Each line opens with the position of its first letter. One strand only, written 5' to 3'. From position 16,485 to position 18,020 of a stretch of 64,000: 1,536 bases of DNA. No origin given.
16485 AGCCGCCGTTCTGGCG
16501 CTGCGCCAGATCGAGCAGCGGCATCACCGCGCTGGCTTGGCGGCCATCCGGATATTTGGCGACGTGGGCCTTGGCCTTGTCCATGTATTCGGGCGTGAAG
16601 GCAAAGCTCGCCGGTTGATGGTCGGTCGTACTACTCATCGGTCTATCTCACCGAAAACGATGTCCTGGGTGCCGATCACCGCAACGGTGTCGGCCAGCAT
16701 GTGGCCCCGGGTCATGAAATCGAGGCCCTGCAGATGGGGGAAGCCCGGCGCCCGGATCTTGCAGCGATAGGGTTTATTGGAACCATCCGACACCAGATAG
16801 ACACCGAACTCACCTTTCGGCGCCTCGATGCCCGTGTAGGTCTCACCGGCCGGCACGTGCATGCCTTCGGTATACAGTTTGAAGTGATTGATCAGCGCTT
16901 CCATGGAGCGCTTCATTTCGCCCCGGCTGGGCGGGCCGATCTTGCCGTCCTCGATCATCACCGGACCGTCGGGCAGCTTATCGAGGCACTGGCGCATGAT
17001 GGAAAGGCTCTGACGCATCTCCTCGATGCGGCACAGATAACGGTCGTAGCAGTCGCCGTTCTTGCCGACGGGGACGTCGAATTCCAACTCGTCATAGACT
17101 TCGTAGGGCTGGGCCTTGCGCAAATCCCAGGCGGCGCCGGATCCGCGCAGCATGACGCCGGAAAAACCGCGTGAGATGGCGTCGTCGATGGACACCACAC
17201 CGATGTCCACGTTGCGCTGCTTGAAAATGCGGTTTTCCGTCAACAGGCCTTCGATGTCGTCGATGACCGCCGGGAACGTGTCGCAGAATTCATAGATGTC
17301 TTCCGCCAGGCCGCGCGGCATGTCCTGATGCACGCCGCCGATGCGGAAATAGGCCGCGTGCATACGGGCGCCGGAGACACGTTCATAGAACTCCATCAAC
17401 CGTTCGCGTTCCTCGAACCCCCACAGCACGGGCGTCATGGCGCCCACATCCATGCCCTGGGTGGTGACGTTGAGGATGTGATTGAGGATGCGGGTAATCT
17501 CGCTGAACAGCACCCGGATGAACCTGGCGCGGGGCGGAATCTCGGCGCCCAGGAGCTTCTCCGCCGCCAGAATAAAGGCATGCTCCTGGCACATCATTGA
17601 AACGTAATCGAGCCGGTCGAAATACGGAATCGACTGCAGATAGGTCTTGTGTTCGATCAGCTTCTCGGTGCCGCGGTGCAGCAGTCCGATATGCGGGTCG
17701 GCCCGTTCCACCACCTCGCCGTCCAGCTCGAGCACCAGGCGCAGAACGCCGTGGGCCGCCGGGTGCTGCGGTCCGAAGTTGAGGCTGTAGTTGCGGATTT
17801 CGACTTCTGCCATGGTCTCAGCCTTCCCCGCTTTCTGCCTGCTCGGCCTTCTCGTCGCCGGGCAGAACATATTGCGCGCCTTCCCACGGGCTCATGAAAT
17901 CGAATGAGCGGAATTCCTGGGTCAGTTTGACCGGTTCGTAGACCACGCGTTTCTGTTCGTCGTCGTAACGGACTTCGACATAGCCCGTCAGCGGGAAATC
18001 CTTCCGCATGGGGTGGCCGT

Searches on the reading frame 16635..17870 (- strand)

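Call 44: search_protein_families(library=pfam, proteins=[window:16635-17870:-], max_evalue=0.00001)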
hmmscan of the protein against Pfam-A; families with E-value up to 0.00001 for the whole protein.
window:16635-17870:- (411 aa): 1 family
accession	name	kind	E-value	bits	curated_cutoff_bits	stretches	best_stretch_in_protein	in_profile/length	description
PF00346.24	Complex1_49kDa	-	3.1e-125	417.1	24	1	141-411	1-271/271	Respiratory-chain NADH dehydrogenase, 49 Kd subunit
